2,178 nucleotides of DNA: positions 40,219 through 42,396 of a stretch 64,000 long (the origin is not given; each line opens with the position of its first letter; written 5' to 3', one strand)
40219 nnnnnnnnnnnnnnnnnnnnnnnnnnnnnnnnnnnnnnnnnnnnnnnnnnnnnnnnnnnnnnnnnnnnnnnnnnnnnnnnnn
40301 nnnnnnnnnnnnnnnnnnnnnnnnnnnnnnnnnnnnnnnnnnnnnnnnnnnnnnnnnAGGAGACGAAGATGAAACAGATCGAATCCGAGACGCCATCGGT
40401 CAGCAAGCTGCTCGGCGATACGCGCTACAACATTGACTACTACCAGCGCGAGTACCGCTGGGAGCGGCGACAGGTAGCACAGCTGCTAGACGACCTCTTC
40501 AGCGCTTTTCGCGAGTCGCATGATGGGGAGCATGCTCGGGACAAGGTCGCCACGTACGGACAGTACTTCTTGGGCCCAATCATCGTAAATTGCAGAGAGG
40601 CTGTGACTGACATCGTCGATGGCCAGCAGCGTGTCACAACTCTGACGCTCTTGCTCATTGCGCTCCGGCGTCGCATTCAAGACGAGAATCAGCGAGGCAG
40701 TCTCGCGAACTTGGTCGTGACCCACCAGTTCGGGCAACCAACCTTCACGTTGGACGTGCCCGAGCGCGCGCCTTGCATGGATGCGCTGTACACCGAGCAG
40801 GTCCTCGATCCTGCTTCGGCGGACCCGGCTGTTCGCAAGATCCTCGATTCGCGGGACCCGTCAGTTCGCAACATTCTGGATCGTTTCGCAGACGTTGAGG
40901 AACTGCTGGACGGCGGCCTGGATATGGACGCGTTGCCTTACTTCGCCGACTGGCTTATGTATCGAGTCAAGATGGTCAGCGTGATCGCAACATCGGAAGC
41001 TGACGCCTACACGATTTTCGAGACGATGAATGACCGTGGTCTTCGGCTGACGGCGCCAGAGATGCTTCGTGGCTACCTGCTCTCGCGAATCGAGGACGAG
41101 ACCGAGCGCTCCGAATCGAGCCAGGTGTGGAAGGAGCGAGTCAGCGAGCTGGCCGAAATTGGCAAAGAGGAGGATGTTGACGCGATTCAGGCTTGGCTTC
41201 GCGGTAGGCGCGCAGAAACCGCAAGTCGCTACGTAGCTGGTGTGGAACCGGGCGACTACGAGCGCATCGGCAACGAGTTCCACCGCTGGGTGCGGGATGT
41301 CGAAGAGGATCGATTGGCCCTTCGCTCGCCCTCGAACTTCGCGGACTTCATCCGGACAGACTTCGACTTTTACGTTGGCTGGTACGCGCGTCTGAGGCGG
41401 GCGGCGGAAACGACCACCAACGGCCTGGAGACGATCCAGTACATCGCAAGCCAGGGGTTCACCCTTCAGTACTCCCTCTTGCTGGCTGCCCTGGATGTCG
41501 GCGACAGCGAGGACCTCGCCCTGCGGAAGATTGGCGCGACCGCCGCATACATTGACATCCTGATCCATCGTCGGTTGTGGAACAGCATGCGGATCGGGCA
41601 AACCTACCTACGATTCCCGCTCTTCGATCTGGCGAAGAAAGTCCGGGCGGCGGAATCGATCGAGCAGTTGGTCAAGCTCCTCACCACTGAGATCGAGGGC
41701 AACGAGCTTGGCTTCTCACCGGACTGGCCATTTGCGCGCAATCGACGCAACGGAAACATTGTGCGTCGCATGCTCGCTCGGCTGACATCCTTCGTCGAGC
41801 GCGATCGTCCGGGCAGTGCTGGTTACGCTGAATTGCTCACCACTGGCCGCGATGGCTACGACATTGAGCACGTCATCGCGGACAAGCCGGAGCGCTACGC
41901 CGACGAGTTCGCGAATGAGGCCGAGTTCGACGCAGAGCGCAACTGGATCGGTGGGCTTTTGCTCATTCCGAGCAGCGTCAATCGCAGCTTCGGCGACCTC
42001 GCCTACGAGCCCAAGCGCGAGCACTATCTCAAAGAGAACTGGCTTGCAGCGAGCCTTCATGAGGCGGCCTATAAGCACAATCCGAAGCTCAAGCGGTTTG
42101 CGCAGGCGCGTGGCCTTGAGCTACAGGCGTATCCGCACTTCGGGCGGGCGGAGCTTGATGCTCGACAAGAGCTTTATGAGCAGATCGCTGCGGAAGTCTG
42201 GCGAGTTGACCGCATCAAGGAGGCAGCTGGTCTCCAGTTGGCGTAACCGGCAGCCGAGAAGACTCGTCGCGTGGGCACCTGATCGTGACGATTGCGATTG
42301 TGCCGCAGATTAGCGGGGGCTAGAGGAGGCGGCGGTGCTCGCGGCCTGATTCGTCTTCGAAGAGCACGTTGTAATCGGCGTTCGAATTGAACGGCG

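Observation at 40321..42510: GmrSD-like type IV restriction gene inserted between 38-bp direct repeats that duplicate the 3' end of the thiS-like gene, next to a decapitated MTase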

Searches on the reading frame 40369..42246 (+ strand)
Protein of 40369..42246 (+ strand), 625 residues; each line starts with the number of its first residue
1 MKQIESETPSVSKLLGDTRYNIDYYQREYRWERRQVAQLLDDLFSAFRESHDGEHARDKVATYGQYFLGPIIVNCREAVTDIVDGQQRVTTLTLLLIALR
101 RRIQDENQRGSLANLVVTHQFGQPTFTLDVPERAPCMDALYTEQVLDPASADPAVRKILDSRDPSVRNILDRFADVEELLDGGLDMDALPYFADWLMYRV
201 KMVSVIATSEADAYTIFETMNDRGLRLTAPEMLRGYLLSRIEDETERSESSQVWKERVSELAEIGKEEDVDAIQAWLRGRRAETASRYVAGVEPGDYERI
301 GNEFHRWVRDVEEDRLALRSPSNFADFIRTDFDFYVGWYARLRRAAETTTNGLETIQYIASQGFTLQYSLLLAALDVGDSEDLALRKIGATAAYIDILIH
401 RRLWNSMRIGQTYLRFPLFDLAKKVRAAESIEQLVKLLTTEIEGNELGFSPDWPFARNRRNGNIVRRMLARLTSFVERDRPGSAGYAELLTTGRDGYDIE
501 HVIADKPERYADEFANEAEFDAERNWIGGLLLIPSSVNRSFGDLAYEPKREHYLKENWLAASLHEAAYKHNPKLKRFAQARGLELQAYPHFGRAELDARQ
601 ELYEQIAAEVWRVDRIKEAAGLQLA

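Call 7: search_protein_families(library=pfam, proteins=[window:40369-42246:+], max_evalue=0.01)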
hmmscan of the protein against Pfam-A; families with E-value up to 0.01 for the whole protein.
window:40369-42246:+ (625 aa): 2 families
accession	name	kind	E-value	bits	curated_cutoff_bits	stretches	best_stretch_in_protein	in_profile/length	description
PF03235.19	GmrSD_N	-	2.6e-29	103.2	33.2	1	12-237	2-198/199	GmrSD restriction endonuclease, N-terminal domain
PF07510.16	GmrSD_C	-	2.3e-07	31.2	23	1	460-601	18-133/138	GmrSD restriction endonucleases, C-terminal domain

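Call 8: search_protein_families(library=padloc, proteins=[window:40369-42246:+], max_evalue=0.01)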
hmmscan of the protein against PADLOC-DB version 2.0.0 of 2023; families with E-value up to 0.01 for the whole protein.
window:40369-42246:+ (625 aa): 33 families (the best 25 are shown)
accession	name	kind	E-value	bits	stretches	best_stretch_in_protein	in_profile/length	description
PDLC04157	HEC-06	-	6.4e-40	135.3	1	2-271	5-265/558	-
PDLC04155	HEC-06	-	1.9e-39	133.6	1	3-263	4-261/562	-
PDLC04154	HEC-06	-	3.9e-37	126.1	3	3-110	6-103/569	-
PDLC02687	Orf5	-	1.4e-30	104.6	3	188-262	185-263/543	Orf5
PDLC02695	Orf5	-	5.5e-29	99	2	3-108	2-107/601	Orf5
PDLC02700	Orf5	-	2.9e-28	96.9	1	11-554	3-519/555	Orf5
PDLC02693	Orf5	-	1.1e-27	95.3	1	16-467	5-421/543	Orf5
PDLC02686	Orf5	-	3.6e-24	83.2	1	15-262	14-262/566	Orf5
PDLC02701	Orf5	-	8.6e-22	75.3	2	20-107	20-107/596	Orf5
PDLC02786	SspE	-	2.2e-19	67.3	2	7-114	11-120/766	SspE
PDLC02691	Orf5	-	3.2e-19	66.9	2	4-100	3-91/579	Orf5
PDLC02792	SspE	-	1.8e-18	64.3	2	22-108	26-119/771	SspE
PDLC02694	Orf5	-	4.8e-18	63.1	1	19-279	17-280/574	Orf5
PDLC04156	HEC-06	-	3.1e-17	60.4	2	196-250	199-253/562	-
PDLC02688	Orf5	-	5.5e-17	59.6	1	19-243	9-231/554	Orf5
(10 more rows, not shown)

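Call 9: find_encoding_contigs(protein=window:40369-42246:+, flank=10000, max_places=10)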
Protein window:40369-42246:+ (625 aa): no gene with exactly this product is on record in the collection.

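Call 26: find_homologous_proteins(query=window:40369-42246:+, max_evalue=1e-20)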
Query window:40369-42246:+ (625 aa): 4397 proteins with E <= 1e-20 among 8000 candidates; the best 120 are listed.
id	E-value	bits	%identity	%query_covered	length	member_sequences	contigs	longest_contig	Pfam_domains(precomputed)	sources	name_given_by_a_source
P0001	0.0e+0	1406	100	100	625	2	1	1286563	PF07510.17,PF03235.20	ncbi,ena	-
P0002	0.0e+0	1128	80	99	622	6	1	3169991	PF07510.17,PF03235.20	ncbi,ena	-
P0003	0.0e+0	1109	79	99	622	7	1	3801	PF07510.17,PF03235.20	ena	-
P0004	0.0e+0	1099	79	99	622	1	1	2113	PF07510.17,PF03235.20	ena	-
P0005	0.0e+0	1098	78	99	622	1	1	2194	PF07510.17,PF03235.20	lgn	-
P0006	0.0e+0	1079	77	99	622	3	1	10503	PF07510.17,PF03235.20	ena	-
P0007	0.0e+0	1077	78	99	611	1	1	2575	PF07510.17,PF03235.20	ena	-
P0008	0.0e+0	1075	78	100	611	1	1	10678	PF07510.17,PF03235.20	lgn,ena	-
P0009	0.0e+0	1071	77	99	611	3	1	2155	PF07510.17,PF03235.20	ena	-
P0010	0.0e+0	1058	77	99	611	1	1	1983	PF07510.17,PF03235.20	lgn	-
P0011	0.0e+0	1037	76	99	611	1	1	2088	PF07510.17,PF03235.20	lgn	-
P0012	1.1e-286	970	71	100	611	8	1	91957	PF07510.17,PF03235.20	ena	-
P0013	1.1e-284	964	71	100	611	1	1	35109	PF07510.17,PF03235.20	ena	-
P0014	1.6e-258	877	65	100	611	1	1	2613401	PF07510.17,PF03235.20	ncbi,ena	-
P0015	1.7e-253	861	64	100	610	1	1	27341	PF07510.17,PF03235.20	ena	-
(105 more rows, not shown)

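Call 28: find_encoding_contigs(protein=P0001, flank=10000, max_places=6)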
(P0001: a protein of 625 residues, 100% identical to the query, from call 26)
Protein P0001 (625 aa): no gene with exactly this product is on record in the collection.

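Call 29: find_encoding_contigs(protein=P0002, flank=10000, max_places=6)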
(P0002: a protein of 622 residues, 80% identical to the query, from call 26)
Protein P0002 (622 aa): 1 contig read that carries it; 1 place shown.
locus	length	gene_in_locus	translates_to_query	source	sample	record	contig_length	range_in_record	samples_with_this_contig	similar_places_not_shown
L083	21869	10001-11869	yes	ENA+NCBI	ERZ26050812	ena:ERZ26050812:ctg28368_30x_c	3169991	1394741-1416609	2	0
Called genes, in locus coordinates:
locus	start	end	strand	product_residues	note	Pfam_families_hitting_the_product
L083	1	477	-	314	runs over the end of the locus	-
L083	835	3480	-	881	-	PF00912:Transgly, PF00905:Transpeptidase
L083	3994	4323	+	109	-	PF02686:GatC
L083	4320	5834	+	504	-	PF01425:Amidase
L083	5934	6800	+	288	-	PF00941:FAD_binding_5, PF03450:CO_deh_flav_C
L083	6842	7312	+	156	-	PF00111:Fer2, PF01799:Fer2_2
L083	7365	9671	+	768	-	PF01315:Ald_Xan_dh_C, PF02738:MoCoBD_1, PF20256:MoCoBD_2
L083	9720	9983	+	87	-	PF02597:ThiS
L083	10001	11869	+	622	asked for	PF03235:GmrSD_N, PF07510:GmrSD_C (weak)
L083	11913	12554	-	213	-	-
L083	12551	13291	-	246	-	-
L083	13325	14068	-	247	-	PF02592:Vut_1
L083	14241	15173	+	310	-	PF00296:Bac_luciferase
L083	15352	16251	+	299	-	PF00106:adh_short, PF08659:KR, PF13561:adh_short_C2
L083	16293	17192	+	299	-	PF00106:adh_short, PF08659:KR, PF13561:adh_short_C2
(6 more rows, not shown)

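Call 36: find_encoding_contigs(protein=P0008, flank=6000, max_places=4)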
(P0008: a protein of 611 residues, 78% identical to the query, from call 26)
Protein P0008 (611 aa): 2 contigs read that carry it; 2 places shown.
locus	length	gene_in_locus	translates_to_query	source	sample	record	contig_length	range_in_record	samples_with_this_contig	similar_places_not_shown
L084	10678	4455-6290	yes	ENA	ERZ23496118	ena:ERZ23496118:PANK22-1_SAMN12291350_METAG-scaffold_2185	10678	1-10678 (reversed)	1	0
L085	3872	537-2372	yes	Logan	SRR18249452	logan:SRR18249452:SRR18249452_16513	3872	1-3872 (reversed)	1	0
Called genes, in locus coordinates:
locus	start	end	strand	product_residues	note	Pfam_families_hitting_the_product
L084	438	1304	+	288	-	PF00941:FAD_binding_5, PF03450:CO_deh_flav_C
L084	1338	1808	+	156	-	PF00111:Fer2, PF01799:Fer2_2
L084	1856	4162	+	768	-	PF01315:Ald_Xan_dh_C, PF02738:MoCoBD_1, PF20256:MoCoBD_2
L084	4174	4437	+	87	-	PF02597:ThiS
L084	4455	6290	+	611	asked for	PF03235:GmrSD_N, PF07510:GmrSD_C (weak)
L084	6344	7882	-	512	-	PF01555:N6_N4_Mtase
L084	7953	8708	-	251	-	PF02592:Vut_1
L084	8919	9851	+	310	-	PF00296:Bac_luciferase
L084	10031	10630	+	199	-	PF13540:RCC1_2 (weak)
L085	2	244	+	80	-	?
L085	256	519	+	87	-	PF02597:ThiS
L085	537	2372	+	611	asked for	PF03235:GmrSD_N, PF07510:GmrSD_C (weak)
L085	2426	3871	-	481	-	?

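Call 37: find_encoding_contigs(protein=P0006, flank=6000, max_places=4)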
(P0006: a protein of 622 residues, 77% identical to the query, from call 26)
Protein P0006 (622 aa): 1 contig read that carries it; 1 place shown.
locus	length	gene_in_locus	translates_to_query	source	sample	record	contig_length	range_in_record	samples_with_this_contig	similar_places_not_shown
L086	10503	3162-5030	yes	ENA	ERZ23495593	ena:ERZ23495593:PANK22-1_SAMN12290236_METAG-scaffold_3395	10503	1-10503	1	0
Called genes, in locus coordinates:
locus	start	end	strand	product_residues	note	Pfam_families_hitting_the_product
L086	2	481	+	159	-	?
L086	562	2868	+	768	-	PF01315:Ald_Xan_dh_C, PF02738:MoCoBD_1, PF20256:MoCoBD_2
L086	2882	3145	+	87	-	PF02597:ThiS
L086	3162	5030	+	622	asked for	PF03235:GmrSD_N, PF07510:GmrSD_C (weak)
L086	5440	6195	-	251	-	PF02592:Vut_1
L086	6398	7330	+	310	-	PF00296:Bac_luciferase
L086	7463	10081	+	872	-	PF13540:RCC1_2 (weak), PF25390:WD40_RLD, PF13540:RCC1_2, PF25390:WD40_RLD, PF13540:RCC1_2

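Call 38: find_encoding_contigs(protein=P0014, flank=6000, max_places=4)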
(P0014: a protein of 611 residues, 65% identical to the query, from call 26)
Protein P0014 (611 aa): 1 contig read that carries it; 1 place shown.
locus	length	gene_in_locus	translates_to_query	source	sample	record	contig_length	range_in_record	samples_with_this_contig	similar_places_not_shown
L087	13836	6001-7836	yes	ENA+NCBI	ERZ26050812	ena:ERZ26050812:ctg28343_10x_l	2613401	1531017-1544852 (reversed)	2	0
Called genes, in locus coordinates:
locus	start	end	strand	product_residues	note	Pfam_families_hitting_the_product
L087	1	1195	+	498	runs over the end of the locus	PF06965:Na_H_antiport_1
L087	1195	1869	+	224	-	PF05685:Uma2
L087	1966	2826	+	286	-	PF00941:FAD_binding_5, PF03450:CO_deh_flav_C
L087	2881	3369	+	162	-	PF00111:Fer2 (weak), PF01799:Fer2_2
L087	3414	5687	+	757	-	PF01315:Ald_Xan_dh_C, PF02738:MoCoBD_1, PF20256:MoCoBD_2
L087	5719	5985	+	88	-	PF02597:ThiS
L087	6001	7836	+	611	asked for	PF03235:GmrSD_N, PF07510:GmrSD_C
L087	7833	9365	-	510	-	PF01555:N6_N4_Mtase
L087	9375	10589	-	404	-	PF08495:FIST, PF10442:FIST_C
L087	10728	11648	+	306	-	PF00459:Inositol_P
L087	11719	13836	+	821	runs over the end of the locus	PF13588:HSDR_N_2, PF02384:N6_Mtase, PF01170:UPF0020, PF07669:Eco57I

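Call 45: list_cluster_members(proteins=[P0001])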
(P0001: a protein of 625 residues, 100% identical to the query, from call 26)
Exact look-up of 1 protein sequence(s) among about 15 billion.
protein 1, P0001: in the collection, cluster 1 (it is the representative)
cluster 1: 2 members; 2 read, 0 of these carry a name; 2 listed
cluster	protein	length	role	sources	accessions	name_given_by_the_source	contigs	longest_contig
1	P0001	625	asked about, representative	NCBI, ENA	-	-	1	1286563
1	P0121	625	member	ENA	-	-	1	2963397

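Call 46: search_solved_structures(query=window:40369-42246:+, max_evalue=0.01)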
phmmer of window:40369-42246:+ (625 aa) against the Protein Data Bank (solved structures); distinct sequences matched with E-value up to 0.01: 5.
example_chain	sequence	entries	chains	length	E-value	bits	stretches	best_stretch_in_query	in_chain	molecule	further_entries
6jiv_D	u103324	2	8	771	9.1e-08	34.3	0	9-104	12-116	SspE protein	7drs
20yv_A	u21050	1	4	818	4.2e-07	32.1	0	22-103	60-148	DUF262 domain-containing protein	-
9jfl_B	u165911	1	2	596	4.6e-07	32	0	202-246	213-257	DUF262 domain-containing protein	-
7drr_D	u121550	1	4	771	5.1e-07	31.8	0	9-104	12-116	SspE protein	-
20yw_A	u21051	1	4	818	2.8e-06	29.4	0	22-103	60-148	DUF262 domain-containing protein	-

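Call 48: find_encoding_contigs(protein=P0121, flank=10000, max_places=4)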
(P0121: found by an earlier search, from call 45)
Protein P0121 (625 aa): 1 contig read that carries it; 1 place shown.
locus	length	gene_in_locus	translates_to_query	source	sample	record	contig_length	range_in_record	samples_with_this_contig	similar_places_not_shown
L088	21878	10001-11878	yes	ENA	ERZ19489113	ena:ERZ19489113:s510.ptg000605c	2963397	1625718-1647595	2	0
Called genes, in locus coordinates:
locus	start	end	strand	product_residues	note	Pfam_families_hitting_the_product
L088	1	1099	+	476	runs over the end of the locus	PF06965:Na_H_antiport_1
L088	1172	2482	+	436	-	PF13646:HEAT_2, PF01555:N6_N4_Mtase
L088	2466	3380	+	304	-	PF09516:RE_CfrBI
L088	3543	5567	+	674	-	-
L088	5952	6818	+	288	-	PF00941:FAD_binding_5, PF03450:CO_deh_flav_C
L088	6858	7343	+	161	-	PF00111:Fer2, PF01799:Fer2_2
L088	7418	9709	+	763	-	PF01315:Ald_Xan_dh_C, PF02738:MoCoBD_1, PF20256:MoCoBD_2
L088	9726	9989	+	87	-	PF02597:ThiS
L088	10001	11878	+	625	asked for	PF03235:GmrSD_N, PF07510:GmrSD_C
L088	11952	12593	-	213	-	-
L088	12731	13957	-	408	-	PF08495:FIST, PF10442:FIST_C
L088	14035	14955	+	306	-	PF00459:Inositol_P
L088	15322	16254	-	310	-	PF00296:Bac_luciferase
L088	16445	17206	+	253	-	PF02592:Vut_1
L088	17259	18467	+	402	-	PF04909:Amidohydro_2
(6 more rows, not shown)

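Call 57: search_protein_families(library=ncbifam, proteins=[window:40369-42246:+], max_evalue=0.001)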
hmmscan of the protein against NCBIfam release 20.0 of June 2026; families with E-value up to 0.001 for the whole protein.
window:40369-42246:+ (625 aa): 0 families

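Call 71: predict_structure(alignment_id=A2)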
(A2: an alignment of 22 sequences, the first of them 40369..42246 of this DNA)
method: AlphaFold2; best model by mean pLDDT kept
length: 625 residues; sequences in the alignment: 22
mean_pLDDT: 86.3   pTM: 0.68
mean pLDDT of the five models: 86.3, 83.9, 82.9, 82.6, 81.3
residues with pLDDT >= 90: 295; 70-90: 279; 50-70: 42; < 50: 9
segments of 3 or more residues with pLDDT < 50: 222-225
pLDDT, mean of each block of 10 residues (from residue 1): 68 86 60 84 91 88 85 74 80 94 93 89 84 88 87 87 84 93 90 95 77 62 57 81 84 86 83 94 82 86 88 92 95 96 90 90 87 95 96 95 82 83 94 97 86 68 89 89 88 91 90 91 91 86 84 90 89 88 87 92 93 95 72
secondary structure, 60 per line:
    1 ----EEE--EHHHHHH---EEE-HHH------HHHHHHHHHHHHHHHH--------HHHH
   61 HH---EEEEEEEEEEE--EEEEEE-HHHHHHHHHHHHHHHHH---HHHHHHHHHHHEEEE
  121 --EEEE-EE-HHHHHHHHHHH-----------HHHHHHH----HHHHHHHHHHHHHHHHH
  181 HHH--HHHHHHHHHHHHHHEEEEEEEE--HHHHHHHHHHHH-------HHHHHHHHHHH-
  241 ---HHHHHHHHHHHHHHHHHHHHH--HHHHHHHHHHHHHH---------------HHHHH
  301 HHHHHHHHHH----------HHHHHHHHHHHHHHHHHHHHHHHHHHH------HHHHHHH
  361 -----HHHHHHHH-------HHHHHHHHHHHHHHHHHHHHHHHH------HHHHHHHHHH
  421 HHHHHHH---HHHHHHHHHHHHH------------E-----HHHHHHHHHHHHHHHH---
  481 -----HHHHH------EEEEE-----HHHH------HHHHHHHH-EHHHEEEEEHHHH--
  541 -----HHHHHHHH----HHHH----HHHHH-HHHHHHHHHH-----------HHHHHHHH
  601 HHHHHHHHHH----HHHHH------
elements in order: E5-7 H11-16 E20-22 H33-48 H57-62 E66-76 E79-84 H86-102 H106-116 E117-120 E123-126 H131-141 H153-159 H164-183 H186-199 E200-207 H210-221 H229-239 H244-264 H267-280 H296-310 H321-347 H354-360 H366-373 H381-404 H411-427 H431-443 H462-477 H486-490 E497-501 H507-510 H517-524 E530-534 H535-538 H546-553 H558-561 H566-570 H572-581 H593-610 H615-619
